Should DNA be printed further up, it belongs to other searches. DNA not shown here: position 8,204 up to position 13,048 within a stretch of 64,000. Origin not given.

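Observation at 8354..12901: Glutamate synthase paralogue with a dismantled glutaminase but intact FMN/2-OG/Fe-S core and no small subunit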

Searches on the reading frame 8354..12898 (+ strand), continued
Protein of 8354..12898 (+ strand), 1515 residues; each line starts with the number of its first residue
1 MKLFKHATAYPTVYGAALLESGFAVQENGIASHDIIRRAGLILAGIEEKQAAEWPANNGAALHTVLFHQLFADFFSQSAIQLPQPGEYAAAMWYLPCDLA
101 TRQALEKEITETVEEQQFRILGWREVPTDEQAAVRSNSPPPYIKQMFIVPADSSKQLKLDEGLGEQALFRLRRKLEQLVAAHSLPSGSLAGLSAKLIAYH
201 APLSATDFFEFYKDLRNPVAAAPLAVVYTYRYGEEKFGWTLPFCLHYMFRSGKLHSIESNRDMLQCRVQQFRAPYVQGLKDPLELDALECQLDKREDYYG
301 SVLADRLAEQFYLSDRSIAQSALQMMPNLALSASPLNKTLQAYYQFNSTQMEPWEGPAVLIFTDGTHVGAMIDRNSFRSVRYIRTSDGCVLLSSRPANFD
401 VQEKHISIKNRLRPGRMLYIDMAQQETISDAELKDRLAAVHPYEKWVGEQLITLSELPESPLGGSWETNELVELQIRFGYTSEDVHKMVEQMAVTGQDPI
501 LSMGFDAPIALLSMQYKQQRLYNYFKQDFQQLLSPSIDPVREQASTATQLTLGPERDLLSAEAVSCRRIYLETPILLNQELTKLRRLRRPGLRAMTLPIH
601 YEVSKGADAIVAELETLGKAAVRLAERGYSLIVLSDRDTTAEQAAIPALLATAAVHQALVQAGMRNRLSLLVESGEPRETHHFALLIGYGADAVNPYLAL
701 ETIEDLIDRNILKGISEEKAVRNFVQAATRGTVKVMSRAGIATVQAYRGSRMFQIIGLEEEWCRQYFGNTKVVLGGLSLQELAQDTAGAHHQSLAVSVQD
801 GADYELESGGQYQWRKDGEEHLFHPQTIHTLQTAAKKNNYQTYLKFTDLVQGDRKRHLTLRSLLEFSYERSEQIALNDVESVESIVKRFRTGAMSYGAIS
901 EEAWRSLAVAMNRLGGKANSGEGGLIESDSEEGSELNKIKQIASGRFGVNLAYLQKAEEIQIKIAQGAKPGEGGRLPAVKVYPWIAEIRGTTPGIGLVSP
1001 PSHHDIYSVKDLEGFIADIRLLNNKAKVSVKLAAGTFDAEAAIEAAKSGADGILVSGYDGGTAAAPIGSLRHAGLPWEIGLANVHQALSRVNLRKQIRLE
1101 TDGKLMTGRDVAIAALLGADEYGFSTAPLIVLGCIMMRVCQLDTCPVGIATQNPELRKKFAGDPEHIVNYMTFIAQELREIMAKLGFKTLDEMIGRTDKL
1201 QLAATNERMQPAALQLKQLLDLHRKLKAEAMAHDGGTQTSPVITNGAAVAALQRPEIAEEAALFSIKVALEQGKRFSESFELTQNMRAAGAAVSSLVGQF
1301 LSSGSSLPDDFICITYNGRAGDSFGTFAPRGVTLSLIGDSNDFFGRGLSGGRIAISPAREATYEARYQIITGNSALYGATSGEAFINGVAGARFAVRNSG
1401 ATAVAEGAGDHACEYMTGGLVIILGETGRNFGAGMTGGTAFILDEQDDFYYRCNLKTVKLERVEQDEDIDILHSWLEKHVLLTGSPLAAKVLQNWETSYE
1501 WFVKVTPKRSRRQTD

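Call 8: find_homologous_proteins(query=window:8354-12898:+, max_evalue=1e-50)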
Query window:8354-12898:+ (1515 aa): 482 proteins with E <= 1e-50 among 8000 candidates; the best 120 are listed.
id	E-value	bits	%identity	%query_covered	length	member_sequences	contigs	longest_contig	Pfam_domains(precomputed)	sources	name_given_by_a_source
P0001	0.0e+0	3414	100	100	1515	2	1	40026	PF01493.26,PF00310.27,PF04898.21,PF01645.24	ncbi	-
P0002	0.0e+0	1874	57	99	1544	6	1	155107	PF01493.26,PF00310.27,PF04898.21,PF01645.24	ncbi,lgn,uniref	ncbi:glutamate synthase large subunit [Paenibacillus sp. IITD108]|uniref:glutamate synthase large su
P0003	0.0e+0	1859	56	99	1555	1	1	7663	PF01493.26,PF00310.27,PF04898.21,PF01645.24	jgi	-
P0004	0.0e+0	1613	51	99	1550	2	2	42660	PF01493.26,PF00310.27,PF04898.21,PF01645.24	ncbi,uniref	ncbi:glutamate synthase large subunit [Paenibacillus yanchengensis]|uniref:Glutamate synthase large 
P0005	0.0e+0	1474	47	98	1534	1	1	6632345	PF01493.26,PF00310.27,PF04898.21,PF01645.24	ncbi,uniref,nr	ncbi:glutamate synthase large subunit [Paenibacillus albus]|uniref:Glutamate synthase large subunit 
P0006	0.0e+0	1353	44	98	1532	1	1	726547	PF01493.26,PF00310.27,PF04898.21,PF01645.24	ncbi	ncbi:glutamate synthase large subunit [Caldicellulosiruptoraceae bacterium PP1]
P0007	0.0e+0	1305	42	98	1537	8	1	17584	PF01493.26,PF00310.27,PF04898.21,PF01645.24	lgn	-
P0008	0.0e+0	1300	42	98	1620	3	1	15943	PF01493.26,PF00310.27,PF04898.21,PF01645.24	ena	-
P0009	0.0e+0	1249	42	99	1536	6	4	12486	PF01493.26,PF00310.27,PF04898.21,PF01645.24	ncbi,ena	-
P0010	0.0e+0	1224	41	98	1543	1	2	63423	PF01493.26,PF00310.27,PF04898.21,PF01645.24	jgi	jgi:glutamate synthase (ferredoxin)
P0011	0.0e+0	1222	41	98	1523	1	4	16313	PF01493.26,PF00310.27,PF04898.21,PF01645.24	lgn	-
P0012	0.0e+0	1200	41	98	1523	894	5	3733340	PF01493.26,PF00310.27,PF04898.21,PF01645.24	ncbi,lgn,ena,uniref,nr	ncbi:glutamate synthase large subunit [Bacillus altitudinis MN12]|uniref:glutamate synthase large su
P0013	0.0e+0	1191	41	98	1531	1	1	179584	PF01493.26,PF00310.27,PF04898.21,PF01645.24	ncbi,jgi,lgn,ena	-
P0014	0.0e+0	1184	41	99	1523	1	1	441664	PF01493.26,PF00310.27,PF04898.21,PF01645.24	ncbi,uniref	ncbi:glutamate synthase large subunit [Nocardioides sp. GXQ0305]|uniref:glutamate synthase large sub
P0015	0.0e+0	1183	40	98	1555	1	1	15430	PF01493.26,PF00310.27,PF04898.21,PF01645.24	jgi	-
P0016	0.0e+0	1180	41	99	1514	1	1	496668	PF01493.26,PF00310.27,PF04898.21,PF01645.24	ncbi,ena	-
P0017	0.0e+0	1178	41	99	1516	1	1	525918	PF01493.26,PF00310.27,PF04898.21,PF01645.24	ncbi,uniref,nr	ncbi:glutamate synthase large subunit [Nocardioides sp. Soil805]|uniref:glutamate synthase large sub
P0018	0.0e+0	1176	41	98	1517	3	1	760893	PF01493.26,PF00310.27,PF04898.21,PF01645.24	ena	-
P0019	0.0e+0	1176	42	98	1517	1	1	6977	PF01493.26,PF00310.27,PF04898.21,PF01645.24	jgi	jgi:glutamate synthase (NADPH/NADH) large chain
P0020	0.0e+0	1175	41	99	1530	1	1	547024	PF01493.26,PF00310.27,PF04898.21,PF01645.24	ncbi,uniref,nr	ncbi:glutamate synthase large subunit [Nocardioides terrigena]|uniref:glutamate synthase large subun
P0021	0.0e+0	1174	41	98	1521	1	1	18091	PF01493.26,PF00310.27,PF04898.21,PF01645.24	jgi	jgi:glutamate synthase (NADPH/NADH) large chain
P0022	0.0e+0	1174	41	98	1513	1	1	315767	PF01493.26,PF00310.27,PF04898.21,PF01645.24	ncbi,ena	-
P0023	0.0e+0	1174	41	99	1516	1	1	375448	PF01493.26,PF00310.27,PF04898.21,PF01645.24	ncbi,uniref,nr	ncbi:glutamate synthase large subunit [Nocardioides sediminis]|uniref:glutamate synthase large subun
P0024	0.0e+0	1174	41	99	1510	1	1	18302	PF01493.26,PF00310.27,PF04898.21,PF01645.24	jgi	jgi:glutamate synthase (NADPH/NADH) large chain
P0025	0.0e+0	1173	41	99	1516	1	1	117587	PF01493.26,PF00310.27,PF04898.21,PF01645.24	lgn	-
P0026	0.0e+0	1172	41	98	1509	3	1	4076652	PF01493.26,PF00310.27,PF04898.21,PF01645.24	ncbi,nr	ncbi:glutamate synthase large subunit [Nocardioides sp. JQ2195]|nr:glutamate synthase large subunit 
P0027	0.0e+0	1171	41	99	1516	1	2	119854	PF01493.26,PF00310.27,PF04898.21,PF01645.24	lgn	-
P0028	0.0e+0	1171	41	99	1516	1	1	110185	PF01493.26,PF00310.27,PF04898.21,PF01645.24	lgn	-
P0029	0.0e+0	1167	41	98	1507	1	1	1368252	PF01493.26,PF00310.27,PF04898.21,PF01645.24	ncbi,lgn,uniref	ncbi:glutamate synthase large subunit [Nocardioides sp. Root151]|uniref:glutamate synthase large sub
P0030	0.0e+0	1166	41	99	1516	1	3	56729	PF01493.26,PF00310.27,PF04898.21,PF01645.24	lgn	-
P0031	0.0e+0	1166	41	99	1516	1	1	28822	PF01493.26,PF00310.27,PF04898.21,PF01645.24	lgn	-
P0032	0.0e+0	1166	41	99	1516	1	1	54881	PF01493.26,PF00310.27,PF04898.21,PF01645.24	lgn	-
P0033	0.0e+0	1166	41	99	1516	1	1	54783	PF01493.26,PF00310.27,PF04898.21,PF01645.24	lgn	-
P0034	0.0e+0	1166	40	98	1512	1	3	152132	PF01493.26,PF00310.27,PF04898.21,PF01645.24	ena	-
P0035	0.0e+0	1165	40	98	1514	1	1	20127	PF01493.26,PF00310.27,PF04898.21,PF01645.24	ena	-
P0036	0.0e+0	1165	41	98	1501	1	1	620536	PF01493.26,PF00310.27,PF04898.21,PF01645.24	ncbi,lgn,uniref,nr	ncbi:glutamate synthase large subunit [Nonomuraea jiangxiensis]|uniref:Glutamate synthase (NADPH/NAD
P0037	0.0e+0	1164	40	98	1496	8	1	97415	PF01493.26,PF00310.27,PF04898.21,PF01645.24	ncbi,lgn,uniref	ncbi:glutamate synthase large subunit [Fontibacter flavus]|uniref:Glutamate synthase large subunit n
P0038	0.0e+0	1164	41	98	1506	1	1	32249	PF01493.26,PF00310.27,PF04898.21,PF01645.24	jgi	jgi:glutamate synthase (NADPH/NADH) large chain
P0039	0.0e+0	1164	40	98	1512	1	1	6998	PF01493.26,PF00310.27,PF04898.21,PF01645.24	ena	-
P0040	0.0e+0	1164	40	98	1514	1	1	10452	PF01493.26,PF00310.27,PF04898.21,PF01645.24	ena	-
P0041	0.0e+0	1164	41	98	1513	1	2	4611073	PF01493.26,PF00310.27,PF04898.21,PF01645.24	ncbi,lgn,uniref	ncbi:glutamate synthase large subunit [Nocardioides sp. T5]|uniref:glutamate synthase large subunit 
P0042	0.0e+0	1164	41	98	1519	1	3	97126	PF01493.26,PF00310.27,PF04898.21,PF01645.24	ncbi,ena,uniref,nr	ncbi:glutamate synthase large subunit [uncultured Clostridium sp.]|uniref:glutamate synthase large s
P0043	0.0e+0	1162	40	98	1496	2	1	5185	PF01493.26,PF00310.27,PF04898.21,PF01645.24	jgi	jgi:glutamate synthase (NADPH) large chain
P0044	0.0e+0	1162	41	98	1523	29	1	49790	PF01493.26,PF00310.27,PF04898.21,PF01645.24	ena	-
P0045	0.0e+0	1161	40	98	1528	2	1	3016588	PF01493.26,PF00310.27,PF04898.21,PF01645.24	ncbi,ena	-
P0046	0.0e+0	1161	40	98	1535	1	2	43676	PF01493.26,PF00310.27,PF04898.21,PF01645.24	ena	-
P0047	0.0e+0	1160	41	98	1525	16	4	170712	PF01493.26,PF00310.27,PF04898.21,PF01645.24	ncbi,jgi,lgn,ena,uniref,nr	ncbi:MAG: glutamate synthase large subunit [Microbacterium sp.]|jgi:glutamate synthase (NADPH/NADH) 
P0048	0.0e+0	1160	41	98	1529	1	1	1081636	PF01493.26,PF00310.27,PF04898.21,PF01645.24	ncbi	ncbi:glutamate synthase large subunit [Microbacterium neimengense]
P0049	0.0e+0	1160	41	98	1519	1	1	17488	PF01493.26,PF00310.27,PF04898.21,PF01645.24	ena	-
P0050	0.0e+0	1160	40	98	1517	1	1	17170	PF01493.26,PF00310.27,PF04898.21,PF01645.24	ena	-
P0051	0.0e+0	1160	40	98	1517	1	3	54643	PF01493.26,PF00310.27,PF04898.21,PF01645.24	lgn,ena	-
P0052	0.0e+0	1159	40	98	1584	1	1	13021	PF01493.26,PF00310.27,PF04898.21,PF01645.24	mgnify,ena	mgnify:CR=1 FL=1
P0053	0.0e+0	1159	41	98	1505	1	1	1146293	PF01493.26,PF00310.27,PF04898.21,PF01645.24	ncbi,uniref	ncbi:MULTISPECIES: glutamate synthase large subunit [unclassified Microbacterium]|uniref:glutamate s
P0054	0.0e+0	1159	41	98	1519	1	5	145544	PF01493.26,PF00310.27,PF04898.21,PF01645.24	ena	-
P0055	0.0e+0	1159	40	98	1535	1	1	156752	PF01493.26,PF00310.27,PF04898.21,PF01645.24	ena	-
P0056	0.0e+0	1159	41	98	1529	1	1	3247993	PF01493.26,PF00310.27,PF04898.21,PF01645.24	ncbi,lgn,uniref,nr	ncbi:glutamate synthase large subunit [Microbacterium sp. RG1]|uniref:glutamate synthase large subun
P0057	0.0e+0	1158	40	98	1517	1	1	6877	PF01493.26,PF00310.27,PF04898.21,PF01645.24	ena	-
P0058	0.0e+0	1158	41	98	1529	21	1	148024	PF01493.26,PF00310.27,PF04898.21,PF01645.24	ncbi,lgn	-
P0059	0.0e+0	1158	41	98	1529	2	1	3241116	PF01493.26,PF00310.27,PF04898.21,PF01645.24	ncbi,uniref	ncbi:glutamate synthase large subunit [Microbacterium sp. CJ88]|uniref:glutamate synthase large subu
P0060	0.0e+0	1158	41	98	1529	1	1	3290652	PF01493.26,PF00310.27,PF04898.21,PF01645.24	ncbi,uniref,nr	ncbi:glutamate synthase large subunit [Microbacterium binotii]|uniref:glutamate synthase large subun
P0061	0.0e+0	1158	40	98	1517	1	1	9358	PF01493.26,PF00310.27,PF04898.21,PF01645.24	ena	-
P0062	0.0e+0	1158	40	98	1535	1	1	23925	PF01493.26,PF00310.27,PF04898.21,PF01645.24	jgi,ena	-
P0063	0.0e+0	1158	41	98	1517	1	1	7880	PF01493.26,PF00310.27,PF04898.21,PF01645.24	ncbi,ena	-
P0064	0.0e+0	1158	41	98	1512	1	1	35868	PF01493.26,PF00310.27,PF04898.21,PF01645.24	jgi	jgi:glutamate synthase (NADPH/NADH) large chain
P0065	0.0e+0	1158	40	98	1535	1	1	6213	PF01493.26,PF00310.27,PF04898.21,PF01645.24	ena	-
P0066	0.0e+0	1158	40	98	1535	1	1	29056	PF01493.26,PF00310.27,PF04898.21,PF01645.24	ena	-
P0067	0.0e+0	1157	41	98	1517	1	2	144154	PF01493.26,PF00310.27,PF04898.21,PF01645.24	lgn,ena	-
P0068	0.0e+0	1157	41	98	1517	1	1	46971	PF01493.26,PF00310.27,PF04898.21,PF01645.24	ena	-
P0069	0.0e+0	1157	40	98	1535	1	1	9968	PF01493.26,PF00310.27,PF04898.21,PF01645.24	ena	-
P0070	0.0e+0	1157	40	98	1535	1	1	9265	PF01493.26,PF00310.27,PF04898.21,PF01645.24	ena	-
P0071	0.0e+0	1157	41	98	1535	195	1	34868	PF01493.26,PF00310.27,PF04898.21,PF01645.24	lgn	-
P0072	0.0e+0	1157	40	98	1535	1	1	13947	PF01493.26,PF00310.27,PF04898.21,PF01645.24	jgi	-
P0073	0.0e+0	1157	40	98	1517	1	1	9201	PF01493.26,PF00310.27,PF04898.21,PF01645.24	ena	-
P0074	0.0e+0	1157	40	98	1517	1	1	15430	PF01493.26,PF00310.27,PF04898.21,PF01645.24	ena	-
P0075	0.0e+0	1157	40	98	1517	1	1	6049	PF01493.26,PF00310.27,PF04898.21,PF01645.24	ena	-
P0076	0.0e+0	1157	40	98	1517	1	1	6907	PF01493.26,PF00310.27,PF04898.21,PF01645.24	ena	-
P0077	0.0e+0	1157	41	98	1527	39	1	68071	PF01493.26,PF00310.27,PF04898.21,PF01645.24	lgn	-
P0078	0.0e+0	1157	40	98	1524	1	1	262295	PF01493.26,PF00310.27,PF04898.21,PF01645.24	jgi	-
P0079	0.0e+0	1157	41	98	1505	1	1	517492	PF01493.26,PF00310.27,PF04898.21,PF01645.24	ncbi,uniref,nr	ncbi:glutamate synthase large subunit [Microbacterium sp. Au-Mic1]|uniref:glutamate synthase large s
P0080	0.0e+0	1156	41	98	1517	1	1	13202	PF01493.26,PF00310.27,PF04898.21,PF01645.24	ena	-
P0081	0.0e+0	1156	40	98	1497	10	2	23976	PF01493.26,PF00310.27,PF04898.21,PF01645.24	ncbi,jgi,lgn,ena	jgi:glutamate synthase (NADPH/NADH) large chain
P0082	0.0e+0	1156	41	99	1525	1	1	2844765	PF01493.26,PF00310.27,PF04898.21,PF01645.24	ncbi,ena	-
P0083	0.0e+0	1156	40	98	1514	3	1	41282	PF01493.26,PF00310.27,PF04898.21,PF01645.24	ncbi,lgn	-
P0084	0.0e+0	1156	40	98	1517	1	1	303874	PF01493.26,PF00310.27,PF04898.21,PF01645.24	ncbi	ncbi:MAG: glutamate synthase large subunit [Clostridium sp.]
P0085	0.0e+0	1156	40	98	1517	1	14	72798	PF01493.26,PF00310.27,PF04898.21,PF01645.24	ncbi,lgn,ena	-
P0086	0.0e+0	1155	41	98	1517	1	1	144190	PF01493.26,PF00310.27,PF04898.21,PF01645.24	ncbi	ncbi:glutamate synthase large subunit [Nocardioides pinisoli]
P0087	0.0e+0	1155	40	98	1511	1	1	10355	PF01493.26,PF00310.27,PF04898.21,PF01645.24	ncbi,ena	-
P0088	0.0e+0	1155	40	98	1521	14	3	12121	PF01493.26,PF00310.27,PF04898.21,PF01645.24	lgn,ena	-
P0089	0.0e+0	1155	40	98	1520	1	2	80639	PF01493.26,PF00310.27,PF04898.21,PF01645.24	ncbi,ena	-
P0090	0.0e+0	1155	40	98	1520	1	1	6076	PF01493.26,PF00310.27,PF04898.21,PF01645.24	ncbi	-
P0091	0.0e+0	1155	41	98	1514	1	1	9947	PF01493.26,PF00310.27,PF04898.21,PF01645.24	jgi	jgi:glutamate synthase (NADPH/NADH) large chain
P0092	0.0e+0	1155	40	98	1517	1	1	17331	PF01493.26,PF00310.27,PF04898.21,PF01645.24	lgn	-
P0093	0.0e+0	1155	41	98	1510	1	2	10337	PF01493.26,PF00310.27,PF04898.21,PF01645.24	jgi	jgi:glutamate synthase (NADPH/NADH) large chain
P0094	0.0e+0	1155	40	98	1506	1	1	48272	PF01493.26,PF00310.27,PF04898.21,PF01645.24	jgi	jgi:glutamate synthase (NADPH/NADH) large chain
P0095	0.0e+0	1155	41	98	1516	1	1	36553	PF01493.26,PF00310.27,PF04898.21,PF01645.24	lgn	-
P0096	0.0e+0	1155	40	98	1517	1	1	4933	PF01493.26,PF00310.27,PF04898.21,PF01645.24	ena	-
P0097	0.0e+0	1155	41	98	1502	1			PF01493.26,PF00310.27,PF04898.21,PF01645.24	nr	nr:glutamate synthase large subunit [Nocardioides luti]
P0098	0.0e+0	1154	41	98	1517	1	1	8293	PF01493.26,PF00310.27,PF04898.21,PF01645.24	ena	-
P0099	0.0e+0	1154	41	98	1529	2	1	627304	PF01493.26,PF00310.27,PF04898.21,PF01645.24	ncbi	ncbi:glutamate synthase large subunit [Gryllotalpicola kribbensis]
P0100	0.0e+0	1154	41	98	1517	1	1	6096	PF01493.26,PF00310.27,PF04898.21,PF01645.24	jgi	-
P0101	0.0e+0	1154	41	98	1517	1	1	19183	PF01493.26,PF00310.27,PF04898.21,PF01645.24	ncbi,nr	ncbi:MAG: glutamate synthase large subunit [Clostridium sp.]|nr:glutamate synthase large subunit [Cl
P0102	0.0e+0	1154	40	98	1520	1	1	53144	PF01493.26,PF00310.27,PF04898.21,PF01645.24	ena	-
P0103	0.0e+0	1154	40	98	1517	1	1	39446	PF01493.26,PF00310.27,PF04898.21,PF01645.24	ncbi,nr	ncbi:MAG: glutamate synthase large subunit [Clostridium sp.]|nr:glutamate synthase large subunit [Cl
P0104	0.0e+0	1153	41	98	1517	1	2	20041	PF01493.26,PF00310.27,PF04898.21,PF01645.24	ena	-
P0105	0.0e+0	1153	41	98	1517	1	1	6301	PF01493.26,PF00310.27,PF04898.21,PF01645.24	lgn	-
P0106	0.0e+0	1153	41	98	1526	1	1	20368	PF01493.26,PF00310.27,PF04898.21,PF01645.24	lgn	-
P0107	0.0e+0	1153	40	98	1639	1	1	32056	PF01493.26,PF00310.27,PF04898.21,PF01645.24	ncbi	-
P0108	0.0e+0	1153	41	99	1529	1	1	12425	PF01493.26,PF00310.27,PF04898.21,PF01645.24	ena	-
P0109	0.0e+0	1153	41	99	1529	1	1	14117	PF01493.26,PF00310.27,PF04898.21,PF01645.24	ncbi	-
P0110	0.0e+0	1153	41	98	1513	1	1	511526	PF01493.26,PF00310.27,PF04898.21,PF01645.24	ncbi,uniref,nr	ncbi:glutamate synthase large subunit [Nocardioides sp. zg-1230]|uniref:glutamate synthase large sub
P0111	0.0e+0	1153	41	98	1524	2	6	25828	PF01493.26,PF00310.27,PF04898.21,PF01645.24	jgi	jgi:glutamate synthase (NADPH) large chain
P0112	0.0e+0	1153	41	98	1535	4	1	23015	PF01493.26,PF00310.27,PF04898.21,PF01645.24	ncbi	-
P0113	0.0e+0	1153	40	98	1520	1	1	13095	PF01493.26,PF00310.27,PF04898.21,PF01645.24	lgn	-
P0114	0.0e+0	1153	40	98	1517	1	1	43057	PF01493.26,PF00310.27,PF04898.21,PF01645.24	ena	-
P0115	0.0e+0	1153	41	98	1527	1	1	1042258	PF01493.26,PF00310.27,PF04898.21,PF01645.24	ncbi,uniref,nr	ncbi:glutamate synthase large subunit [uncultured Microbacterium sp.]|uniref:glutamate synthase larg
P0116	0.0e+0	1153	40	98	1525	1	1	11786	PF01493.26,PF00310.27,PF04898.21,PF01645.24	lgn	-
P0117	0.0e+0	1152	41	98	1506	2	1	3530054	PF01493.26,PF00310.27,PF04898.21,PF01645.24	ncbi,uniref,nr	ncbi:glutamate synthase large subunit [Microbacterium invictum]|uniref:Glutamate synthase large subu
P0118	0.0e+0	1152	41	98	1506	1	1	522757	PF01493.26,PF00310.27,PF04898.21,PF01645.24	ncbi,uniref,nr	ncbi:glutamate synthase large subunit [uncultured Microbacterium sp.]|uniref:glutamate synthase larg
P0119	0.0e+0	1152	41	98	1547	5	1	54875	PF01493.26,PF00310.27,PF04898.21,PF01645.24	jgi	jgi:glutamate synthase (NADPH) large chain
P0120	0.0e+0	1152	40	98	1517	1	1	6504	PF01493.26,PF00310.27,PF04898.21,PF01645.24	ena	-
